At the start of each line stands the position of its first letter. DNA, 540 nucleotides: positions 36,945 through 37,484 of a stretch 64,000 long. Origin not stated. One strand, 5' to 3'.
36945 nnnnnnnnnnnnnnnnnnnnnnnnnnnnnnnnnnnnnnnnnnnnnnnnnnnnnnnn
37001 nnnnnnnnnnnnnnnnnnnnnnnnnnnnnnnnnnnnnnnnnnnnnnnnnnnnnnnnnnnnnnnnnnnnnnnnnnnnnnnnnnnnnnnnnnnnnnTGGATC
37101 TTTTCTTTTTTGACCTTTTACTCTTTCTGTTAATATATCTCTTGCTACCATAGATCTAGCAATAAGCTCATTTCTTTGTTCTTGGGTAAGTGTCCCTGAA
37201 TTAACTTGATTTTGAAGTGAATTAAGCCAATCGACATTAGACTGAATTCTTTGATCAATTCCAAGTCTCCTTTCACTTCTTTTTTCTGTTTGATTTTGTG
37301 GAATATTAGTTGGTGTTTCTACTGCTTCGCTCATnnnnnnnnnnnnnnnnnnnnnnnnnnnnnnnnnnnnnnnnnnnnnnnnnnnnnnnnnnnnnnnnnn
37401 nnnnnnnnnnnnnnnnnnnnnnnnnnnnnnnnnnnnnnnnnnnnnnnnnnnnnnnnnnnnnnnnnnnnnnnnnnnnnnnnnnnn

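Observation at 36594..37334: GGDEF (GGEEL) diguanylate-cyclase-like gene translationally coupled between gatB and dnaE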

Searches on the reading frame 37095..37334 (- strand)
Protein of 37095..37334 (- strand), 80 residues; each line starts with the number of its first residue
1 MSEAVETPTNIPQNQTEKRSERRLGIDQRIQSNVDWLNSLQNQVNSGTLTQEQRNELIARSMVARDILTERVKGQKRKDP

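Call 47: search_protein_representatives(alignment_id=A2)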
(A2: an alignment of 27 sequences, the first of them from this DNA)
Query: 27 sequences, 78 profile positions. Proteins with E-value up to 0.001 (for the whole library): 49; up to 1e-10: 15; up to 1e-30: 0. The best 49 are listed.
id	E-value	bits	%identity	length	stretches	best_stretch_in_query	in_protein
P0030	1.4e-22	95.7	-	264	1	1-78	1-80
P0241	1.4e-22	95.6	-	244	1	1-77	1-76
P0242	2.8e-21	91.5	-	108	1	5-74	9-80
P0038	3.7e-20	87.9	-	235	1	8-78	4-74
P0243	1.1e-18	83.1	-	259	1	4-74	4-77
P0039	1.6e-18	82.7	-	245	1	1-75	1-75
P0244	1.9e-18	82.4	-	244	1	1-78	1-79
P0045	2.1e-18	82.3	-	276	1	1-77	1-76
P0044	1.4e-16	76.5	-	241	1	1-78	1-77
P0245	1.2e-12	63.8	-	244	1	19-77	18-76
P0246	2.3e-12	63.0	-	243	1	14-77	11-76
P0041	3.5e-12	62.4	-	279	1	1-76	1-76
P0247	4.2e-12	62.1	-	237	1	10-77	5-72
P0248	1.2e-11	60.6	-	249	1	1-78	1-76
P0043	1.7e-11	60.1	-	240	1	13-78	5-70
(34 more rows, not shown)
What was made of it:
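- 37101..37334 (-): N-terminal module (residues 1-78): disordered tail with the conserved basic motif E(R/K)RSxRR, then helices 18-45 and 51-77. An exhaustive profile search found 49 representatives in 1.84 billion proteins; most (39) are 216-280 aa and nearly all of those match at their N-terminus, the rest being short fragments and long multi-stretch proteins (call 47).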

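Call 74: search_solved_structures(query=A2, max_evalue=1)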
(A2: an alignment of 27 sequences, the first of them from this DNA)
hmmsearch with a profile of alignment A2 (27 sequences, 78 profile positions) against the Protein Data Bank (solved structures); distinct sequences matched with E-value up to 1: 6.
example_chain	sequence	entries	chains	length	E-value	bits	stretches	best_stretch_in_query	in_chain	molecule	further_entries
5njt_g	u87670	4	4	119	0.15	15.5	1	19-78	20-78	50S ribosomal protein L17 | Large ribosomal subunit protein bL17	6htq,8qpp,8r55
3j3v_N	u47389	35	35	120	0.16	15.4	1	17-78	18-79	50S ribosomal protein L17 | 50S ribosomal protein bL17 | Large ribosomal subunit protein bL17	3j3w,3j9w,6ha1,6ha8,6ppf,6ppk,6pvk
6xxv_C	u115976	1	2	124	0.19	15.1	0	13-53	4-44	S2_1.2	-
4f61_I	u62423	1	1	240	0.47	13.8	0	12-54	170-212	Stathmin-like domain R4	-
9c7z_A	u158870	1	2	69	0.76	13.2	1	32-57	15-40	HALC3_919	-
8syi_Z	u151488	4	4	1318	0.76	13.2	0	18-46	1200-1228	DNA-directed RNA polymerase subunit beta'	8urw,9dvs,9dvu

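Call 75: search_protein_families(library=pfam, proteins=[window:37095-37334:-], max_evalue=10)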
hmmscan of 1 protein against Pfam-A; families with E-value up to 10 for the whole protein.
seq(80 aa): 1 family
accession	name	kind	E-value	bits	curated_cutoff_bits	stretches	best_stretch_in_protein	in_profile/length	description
PF00961.24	LAGLIDADG_1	-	0.11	13.9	23.1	1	14-58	21-63/102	LAGLIDADG endonuclease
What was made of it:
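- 37101..37334 (-): No PDB or Pfam similarity (calls 74, 75).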
